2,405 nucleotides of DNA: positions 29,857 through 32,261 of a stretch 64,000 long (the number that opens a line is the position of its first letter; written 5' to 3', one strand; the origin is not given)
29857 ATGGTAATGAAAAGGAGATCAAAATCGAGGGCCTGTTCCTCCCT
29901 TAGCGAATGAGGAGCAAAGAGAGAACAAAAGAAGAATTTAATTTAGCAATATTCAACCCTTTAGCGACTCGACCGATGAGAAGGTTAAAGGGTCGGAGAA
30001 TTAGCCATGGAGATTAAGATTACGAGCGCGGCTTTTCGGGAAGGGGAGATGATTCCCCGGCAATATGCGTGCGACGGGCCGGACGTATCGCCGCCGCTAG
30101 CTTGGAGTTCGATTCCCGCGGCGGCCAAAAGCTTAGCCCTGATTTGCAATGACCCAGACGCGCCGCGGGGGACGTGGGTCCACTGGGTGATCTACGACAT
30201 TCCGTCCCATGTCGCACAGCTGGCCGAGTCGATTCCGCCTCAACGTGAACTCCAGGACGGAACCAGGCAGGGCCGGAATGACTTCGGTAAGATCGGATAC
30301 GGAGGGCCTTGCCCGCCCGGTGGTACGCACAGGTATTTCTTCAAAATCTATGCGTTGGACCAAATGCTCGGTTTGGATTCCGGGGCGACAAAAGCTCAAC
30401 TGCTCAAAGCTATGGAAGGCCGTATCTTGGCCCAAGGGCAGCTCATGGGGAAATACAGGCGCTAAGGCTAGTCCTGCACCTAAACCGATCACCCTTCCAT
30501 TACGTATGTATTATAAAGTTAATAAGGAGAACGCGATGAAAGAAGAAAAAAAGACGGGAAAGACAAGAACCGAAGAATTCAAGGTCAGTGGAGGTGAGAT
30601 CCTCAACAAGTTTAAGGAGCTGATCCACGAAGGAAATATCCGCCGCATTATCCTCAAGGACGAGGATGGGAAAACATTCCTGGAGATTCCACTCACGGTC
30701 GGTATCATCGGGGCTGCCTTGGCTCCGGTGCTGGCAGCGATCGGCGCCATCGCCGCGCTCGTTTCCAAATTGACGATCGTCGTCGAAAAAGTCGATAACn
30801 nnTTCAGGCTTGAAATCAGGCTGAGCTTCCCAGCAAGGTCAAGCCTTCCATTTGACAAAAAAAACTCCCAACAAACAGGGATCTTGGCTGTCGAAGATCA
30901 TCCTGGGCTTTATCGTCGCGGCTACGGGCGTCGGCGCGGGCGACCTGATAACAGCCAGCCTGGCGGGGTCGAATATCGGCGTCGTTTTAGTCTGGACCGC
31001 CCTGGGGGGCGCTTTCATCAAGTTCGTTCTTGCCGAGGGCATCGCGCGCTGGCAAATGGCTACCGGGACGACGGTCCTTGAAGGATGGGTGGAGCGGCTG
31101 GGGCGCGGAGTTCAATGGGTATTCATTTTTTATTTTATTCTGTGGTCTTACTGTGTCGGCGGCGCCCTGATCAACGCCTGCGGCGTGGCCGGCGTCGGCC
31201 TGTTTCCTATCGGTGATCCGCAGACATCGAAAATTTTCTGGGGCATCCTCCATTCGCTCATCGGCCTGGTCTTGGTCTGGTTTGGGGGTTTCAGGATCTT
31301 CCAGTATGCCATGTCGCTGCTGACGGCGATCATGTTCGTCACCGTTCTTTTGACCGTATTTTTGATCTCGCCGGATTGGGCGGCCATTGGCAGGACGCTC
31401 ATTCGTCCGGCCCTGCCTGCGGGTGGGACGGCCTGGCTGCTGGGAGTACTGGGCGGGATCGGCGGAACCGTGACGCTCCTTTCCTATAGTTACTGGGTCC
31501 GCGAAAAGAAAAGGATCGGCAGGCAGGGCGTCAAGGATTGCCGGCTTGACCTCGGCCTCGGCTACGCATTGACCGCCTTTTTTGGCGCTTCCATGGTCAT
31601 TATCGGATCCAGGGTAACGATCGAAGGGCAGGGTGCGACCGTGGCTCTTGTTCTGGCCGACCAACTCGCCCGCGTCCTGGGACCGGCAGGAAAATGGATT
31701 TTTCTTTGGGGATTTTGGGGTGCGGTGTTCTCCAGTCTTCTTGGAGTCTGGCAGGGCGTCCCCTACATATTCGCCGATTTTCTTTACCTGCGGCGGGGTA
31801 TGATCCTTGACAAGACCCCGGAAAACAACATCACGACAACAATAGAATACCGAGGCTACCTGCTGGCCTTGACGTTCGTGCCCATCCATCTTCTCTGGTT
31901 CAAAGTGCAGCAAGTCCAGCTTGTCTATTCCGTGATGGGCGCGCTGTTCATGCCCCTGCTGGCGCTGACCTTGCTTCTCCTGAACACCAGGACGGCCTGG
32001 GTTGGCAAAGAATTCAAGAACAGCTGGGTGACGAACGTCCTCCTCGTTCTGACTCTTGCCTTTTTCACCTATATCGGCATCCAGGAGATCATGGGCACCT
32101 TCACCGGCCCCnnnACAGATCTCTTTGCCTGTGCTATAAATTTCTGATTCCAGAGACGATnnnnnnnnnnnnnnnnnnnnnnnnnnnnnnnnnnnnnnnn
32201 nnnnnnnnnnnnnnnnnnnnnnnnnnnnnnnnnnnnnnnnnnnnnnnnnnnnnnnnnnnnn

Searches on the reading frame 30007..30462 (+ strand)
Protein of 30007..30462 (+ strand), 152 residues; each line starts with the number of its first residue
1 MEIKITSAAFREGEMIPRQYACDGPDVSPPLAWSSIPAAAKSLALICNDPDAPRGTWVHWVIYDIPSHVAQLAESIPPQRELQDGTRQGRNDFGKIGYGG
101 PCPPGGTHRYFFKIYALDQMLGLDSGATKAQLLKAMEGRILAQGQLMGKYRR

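Call 8: search_protein_families(library=pfam, proteins=[window:30007-30462:+], max_evalue=0.01)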
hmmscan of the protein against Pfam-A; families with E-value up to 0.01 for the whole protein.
window:30007-30462:+ (152 aa): 1 family
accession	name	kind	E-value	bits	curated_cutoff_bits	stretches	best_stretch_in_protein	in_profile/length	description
PF01161.25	PBP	-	4.3e-45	153.8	24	1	16-150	2-135/135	Phosphatidylethanolamine-binding protein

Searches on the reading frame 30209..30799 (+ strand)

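Call 8: search_protein_families(library=pfam, proteins=[window:30209-30799:+], max_evalue=0.01)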
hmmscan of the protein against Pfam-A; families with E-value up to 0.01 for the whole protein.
window:30209-30799:+ (197 aa): 1 family
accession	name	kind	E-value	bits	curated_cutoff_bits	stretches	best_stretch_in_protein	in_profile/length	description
PF14242.11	DUF4342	-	4e-28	97.7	25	1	118-194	2-81/81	Domain of unknown function (DUF4342)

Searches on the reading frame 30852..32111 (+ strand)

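Call 8: search_protein_families(library=pfam, proteins=[window:30852-32111:+], max_evalue=0.01)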
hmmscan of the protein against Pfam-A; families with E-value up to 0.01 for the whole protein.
window:30852-32111:+ (420 aa): 1 family
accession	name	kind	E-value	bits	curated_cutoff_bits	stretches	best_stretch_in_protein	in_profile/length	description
PF01566.24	Nramp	-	2.5e-26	93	29.8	1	34-391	3-356/357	Natural resistance-associated macrophage protein-like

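Call 9: search_protein_families(library=ncbifam, proteins=[window:30852-32111:+], max_evalue=0.01)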
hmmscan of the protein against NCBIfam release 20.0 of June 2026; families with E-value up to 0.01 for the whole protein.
window:30852-32111:+ (420 aa): 1 family
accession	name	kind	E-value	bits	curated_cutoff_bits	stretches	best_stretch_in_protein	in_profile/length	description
NF037982.1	Nramp_1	equivalog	7.7e-35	120.9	50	2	19-219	3-203/404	Nramp family divalent metal transporter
